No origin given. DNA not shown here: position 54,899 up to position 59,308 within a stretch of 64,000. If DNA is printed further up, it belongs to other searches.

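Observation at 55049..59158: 1369-aa protein with a C-terminal PI3K/PI4K-like catalytic segment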

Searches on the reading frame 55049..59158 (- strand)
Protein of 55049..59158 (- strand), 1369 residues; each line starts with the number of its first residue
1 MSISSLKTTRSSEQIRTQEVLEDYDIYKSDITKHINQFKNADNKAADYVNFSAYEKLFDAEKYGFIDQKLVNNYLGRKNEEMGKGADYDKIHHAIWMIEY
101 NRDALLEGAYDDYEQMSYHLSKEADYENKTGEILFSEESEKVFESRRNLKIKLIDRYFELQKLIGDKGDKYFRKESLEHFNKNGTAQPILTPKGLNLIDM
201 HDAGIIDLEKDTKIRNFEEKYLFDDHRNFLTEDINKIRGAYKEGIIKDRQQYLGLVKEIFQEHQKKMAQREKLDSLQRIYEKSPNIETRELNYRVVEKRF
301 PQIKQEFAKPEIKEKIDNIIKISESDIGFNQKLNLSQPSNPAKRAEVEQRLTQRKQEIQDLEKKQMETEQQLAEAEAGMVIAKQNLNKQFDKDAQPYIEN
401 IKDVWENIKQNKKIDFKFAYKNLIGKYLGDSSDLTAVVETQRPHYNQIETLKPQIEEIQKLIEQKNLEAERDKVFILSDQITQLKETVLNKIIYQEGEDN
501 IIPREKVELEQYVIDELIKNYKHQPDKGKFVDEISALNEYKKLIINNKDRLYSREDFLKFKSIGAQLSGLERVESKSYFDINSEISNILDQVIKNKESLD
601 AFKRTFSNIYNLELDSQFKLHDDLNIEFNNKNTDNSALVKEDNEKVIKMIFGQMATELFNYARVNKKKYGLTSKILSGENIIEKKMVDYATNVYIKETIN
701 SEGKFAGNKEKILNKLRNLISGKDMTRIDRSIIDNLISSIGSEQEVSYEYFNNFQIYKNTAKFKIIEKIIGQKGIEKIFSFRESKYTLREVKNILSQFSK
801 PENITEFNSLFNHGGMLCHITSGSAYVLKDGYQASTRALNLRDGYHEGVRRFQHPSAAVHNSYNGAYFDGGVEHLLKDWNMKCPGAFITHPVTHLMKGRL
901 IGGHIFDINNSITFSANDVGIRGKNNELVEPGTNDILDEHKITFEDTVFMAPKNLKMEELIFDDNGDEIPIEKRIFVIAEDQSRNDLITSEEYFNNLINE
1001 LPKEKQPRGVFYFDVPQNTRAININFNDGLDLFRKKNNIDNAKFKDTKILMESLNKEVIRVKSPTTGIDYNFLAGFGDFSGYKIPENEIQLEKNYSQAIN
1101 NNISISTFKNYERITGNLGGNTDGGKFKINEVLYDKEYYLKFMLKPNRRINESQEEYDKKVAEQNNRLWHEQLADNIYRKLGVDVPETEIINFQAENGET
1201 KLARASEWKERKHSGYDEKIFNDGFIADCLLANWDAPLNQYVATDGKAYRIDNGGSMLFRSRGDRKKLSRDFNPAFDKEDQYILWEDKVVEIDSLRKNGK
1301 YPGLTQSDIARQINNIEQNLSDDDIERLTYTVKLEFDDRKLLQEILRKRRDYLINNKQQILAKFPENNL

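Call 5: search_protein_families(library=pfam, proteins=[window:55049-59158:-], max_evalue=1)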
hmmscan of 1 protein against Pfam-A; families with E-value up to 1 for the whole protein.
window:55049-59158:- (1369 aa): 3 families
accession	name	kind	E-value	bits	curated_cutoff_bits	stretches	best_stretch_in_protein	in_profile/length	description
PF25581.1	AsqO_C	-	0.0044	17.5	27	1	1045-1126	39-119/131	AsqO-like, C-terminal domain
PF08777.17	RRM_3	-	0.034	14.7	22.9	1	127-174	36-85/102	RNA binding motif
PF02203.21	TarH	-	0.38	11.1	25.2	1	351-411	33-97/177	Tar ligand binding domain homologue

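Call 6: search_protein_families(library=phrogs, proteins=[window:55049-59158:-], max_evalue=0.1)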
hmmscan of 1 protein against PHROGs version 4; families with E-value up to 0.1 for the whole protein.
window:55049-59158:- (1369 aa): 0 families

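Call 9: find_homologous_proteins(query=window:55049-59158:-)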
Query window:55049-59158:- (1369 aa): 2 proteins with E <= 0.001 among 8000 candidates.
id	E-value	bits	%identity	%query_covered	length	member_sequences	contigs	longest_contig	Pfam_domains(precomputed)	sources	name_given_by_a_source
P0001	0.0e+0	3042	100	100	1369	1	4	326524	-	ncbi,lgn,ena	-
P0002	1.4e-220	754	40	49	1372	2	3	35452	-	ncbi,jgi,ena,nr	ncbi:MAG TPA: hypothetical protein PLZ62_01875 [bacterium]|nr:hypothetical protein [bacterium]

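Call 10: search_solved_structures(query=window:55049-59158:-, max_evalue=1)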
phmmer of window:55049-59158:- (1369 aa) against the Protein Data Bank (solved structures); distinct sequences matched with E-value up to 1: 0.

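Call 17: find_encoding_contigs(protein=P0002, flank=10000, max_places=4)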
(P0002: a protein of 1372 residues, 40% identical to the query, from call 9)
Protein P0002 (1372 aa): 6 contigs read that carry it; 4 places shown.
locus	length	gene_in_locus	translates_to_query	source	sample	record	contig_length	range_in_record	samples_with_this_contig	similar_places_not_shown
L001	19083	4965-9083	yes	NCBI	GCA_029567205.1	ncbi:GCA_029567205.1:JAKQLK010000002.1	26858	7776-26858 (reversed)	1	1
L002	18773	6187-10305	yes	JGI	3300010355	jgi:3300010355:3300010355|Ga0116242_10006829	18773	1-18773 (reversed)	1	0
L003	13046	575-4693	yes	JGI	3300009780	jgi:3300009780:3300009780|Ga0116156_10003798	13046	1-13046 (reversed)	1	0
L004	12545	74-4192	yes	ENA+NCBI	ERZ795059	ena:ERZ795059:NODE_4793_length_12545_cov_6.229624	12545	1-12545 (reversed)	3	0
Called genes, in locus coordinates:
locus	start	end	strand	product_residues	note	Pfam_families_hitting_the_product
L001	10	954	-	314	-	PF00665:rve, PF13610:DDE_Tnp_IS240 (weak), PF13683:rve_3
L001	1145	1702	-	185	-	PF08207:EFP_N, PF01132:EFP, PF09285:Elong-fact-P_C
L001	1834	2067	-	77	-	PF01084:Ribosomal_S18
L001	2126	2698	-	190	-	PF00436:SSB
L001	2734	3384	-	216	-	-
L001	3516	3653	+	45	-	-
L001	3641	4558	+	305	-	PF07992:Pyr_redox_2, PF13738:Pyr_redox_3, PF00070:Pyr_redox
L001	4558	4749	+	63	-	-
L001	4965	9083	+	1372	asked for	-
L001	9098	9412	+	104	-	-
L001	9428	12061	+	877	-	PF13476:AAA_23 (faint), PF12775:AAA_7 (faint), PF00004:AAA, PF17871:AAA_lid_9, PF00004:AAA, PF07724:AAA_2, PF07728:AAA_5, PF10431:ClpB_D2-small, +8 more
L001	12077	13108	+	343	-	-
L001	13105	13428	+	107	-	PF12647:RNHCP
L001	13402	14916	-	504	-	PF05362:Lon_C (weak), PF13541:ChlI, PF01078:Mg_chelatase, PF07728:AAA_5 (weak), PF13335:Mg_chelatase_C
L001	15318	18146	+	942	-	PF00041:fn3 (faint), PF02369:Big_1 (faint), PF09134:Invasin_D3 (faint), PF17789:MG4 (faint), PF25832:Fn3_SaeA_2nd (faint), PF25833:Fn3_SaeA_3rd (faint)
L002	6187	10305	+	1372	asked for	-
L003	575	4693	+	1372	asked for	-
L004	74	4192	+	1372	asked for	-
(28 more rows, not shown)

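Call 18: search_protein_families(library=padloc, proteins=[window:55049-59158:-], max_evalue=0.01)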
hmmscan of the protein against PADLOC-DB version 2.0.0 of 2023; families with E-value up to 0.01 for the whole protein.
window:55049-59158:- (1369 aa): 0 families

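Call 19: find_encoding_contigs(protein=P0001, flank=2000, max_places=4)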
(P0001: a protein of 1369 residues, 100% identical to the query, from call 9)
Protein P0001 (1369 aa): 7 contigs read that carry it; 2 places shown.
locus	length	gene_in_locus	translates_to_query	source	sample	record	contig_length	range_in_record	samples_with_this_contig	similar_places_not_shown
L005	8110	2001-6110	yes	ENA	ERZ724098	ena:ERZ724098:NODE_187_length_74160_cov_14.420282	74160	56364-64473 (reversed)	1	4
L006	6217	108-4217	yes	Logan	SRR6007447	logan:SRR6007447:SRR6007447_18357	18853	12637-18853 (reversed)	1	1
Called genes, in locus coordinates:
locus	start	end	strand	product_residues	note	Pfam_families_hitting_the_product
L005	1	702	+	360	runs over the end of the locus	PF02369:Big_1 (faint)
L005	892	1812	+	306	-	PF01946:Thi4 (faint), PF07992:Pyr_redox_2, PF13738:Pyr_redox_3, PF00070:Pyr_redox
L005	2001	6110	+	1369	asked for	-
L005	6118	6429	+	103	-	-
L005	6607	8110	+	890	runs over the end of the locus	PF13173:AAA_14 (faint), PF00004:AAA (weak), PF17871:AAA_lid_9, PF00158:Sigma54_activat (weak), PF00004:AAA, PF07724:AAA_2, PF07728:AAA_5, PF10431:ClpB_D2-small, +7 more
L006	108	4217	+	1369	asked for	-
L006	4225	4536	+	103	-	-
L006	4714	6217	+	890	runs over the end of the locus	PF13173:AAA_14 (faint), PF00004:AAA (weak), PF17871:AAA_lid_9, PF00158:Sigma54_activat (weak), PF00004:AAA, PF07724:AAA_2, PF07728:AAA_5, PF10431:ClpB_D2-small, +7 more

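Call 52: search_protein_families(library=ncbifam, proteins=[window:55049-59158:-], max_evalue=0.01)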
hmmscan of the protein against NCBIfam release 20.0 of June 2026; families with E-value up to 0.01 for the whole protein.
window:55049-59158:- (1369 aa): 0 families

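Call 63: predict_structure(alignment_id=A4)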
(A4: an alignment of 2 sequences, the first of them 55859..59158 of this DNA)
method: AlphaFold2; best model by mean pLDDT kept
length: 1100 residues; sequences in the alignment: 2
mean_pLDDT: 34.4   pTM: 0.24
mean pLDDT of the five models: 34.4, 34.4, 33.7, 32.7, 31.9
residues with pLDDT >= 90: 0; 70-90: 31; 50-70: 117; < 50: 952
segments of 3 or more residues with pLDDT < 50: 1-89, 94-158, 160-171, 173-234, 236-249, 267-340, 387-405, 407-409, 411-442, 491-503, 525-530, 547-1100
pLDDT, mean of each block of 10 residues (from residue 1): 28 31 32 30 29 42 39 40 44 48 36 28 28 29 37 46 46 44 36 29 31 39 35 47 44 53 51 41 36 35 32 30 35 41 61 79 81 66 48 40 46 33 28 36 53 64 69 53 53 41 54 62 51 57 52 38 28 24 26 27 24 23 24 22 26 27 25 22 26 27 28 31 25 27 22 23 26 28 30 34 28 23 22 20 20 20 20 20 20 19 20 22 25 24 25 25 25 23 27 40 34 25 24 31 26 24 24 22 23 25
secondary structure, 60 per line:
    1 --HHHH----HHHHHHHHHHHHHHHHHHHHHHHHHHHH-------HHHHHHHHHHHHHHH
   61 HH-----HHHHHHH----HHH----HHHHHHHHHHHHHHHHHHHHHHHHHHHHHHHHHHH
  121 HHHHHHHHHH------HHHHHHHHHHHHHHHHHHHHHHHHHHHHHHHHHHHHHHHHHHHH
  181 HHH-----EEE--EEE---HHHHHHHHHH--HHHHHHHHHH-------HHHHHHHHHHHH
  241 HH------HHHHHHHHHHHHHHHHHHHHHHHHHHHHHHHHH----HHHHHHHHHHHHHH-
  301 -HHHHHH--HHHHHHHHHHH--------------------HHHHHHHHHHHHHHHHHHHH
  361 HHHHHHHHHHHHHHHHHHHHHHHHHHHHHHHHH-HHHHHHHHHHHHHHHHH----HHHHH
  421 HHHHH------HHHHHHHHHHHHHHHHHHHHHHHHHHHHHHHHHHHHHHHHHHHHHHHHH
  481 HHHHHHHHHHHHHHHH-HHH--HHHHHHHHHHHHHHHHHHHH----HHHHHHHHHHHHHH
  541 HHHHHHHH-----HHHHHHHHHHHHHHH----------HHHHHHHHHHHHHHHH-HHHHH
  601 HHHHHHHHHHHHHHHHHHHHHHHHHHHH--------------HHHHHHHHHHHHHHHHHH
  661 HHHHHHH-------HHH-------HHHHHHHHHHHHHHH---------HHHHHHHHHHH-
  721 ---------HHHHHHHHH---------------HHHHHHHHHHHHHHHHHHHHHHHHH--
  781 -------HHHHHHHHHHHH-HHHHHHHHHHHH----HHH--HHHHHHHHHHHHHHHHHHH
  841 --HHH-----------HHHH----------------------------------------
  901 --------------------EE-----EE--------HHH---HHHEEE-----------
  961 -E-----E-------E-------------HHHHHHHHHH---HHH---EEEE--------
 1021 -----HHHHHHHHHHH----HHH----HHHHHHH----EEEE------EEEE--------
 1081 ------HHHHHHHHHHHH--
elements in order (helices of 4 or more, strands of 3 or more residues): H3-6 H11-38 H46-62 H68-74 H86-130 H137-183 E189-191 E194-196 H200-209 H212-221 H229-242 H249-281 H286-299 H302-307 H310-320 H341-393 H395-411 H416-425 H432-496 H503-522 H527-548 H554-568 H579-594 H596-628 H643-667 H685-699 H709-719 H730-738 H754-778 H788-799 H801-812 H822-840 H857-860 E947-949 H990-999 E1009-1012 H1026-1036 H1048-1054 E1059-1062 E1069-1072 H1087-1098
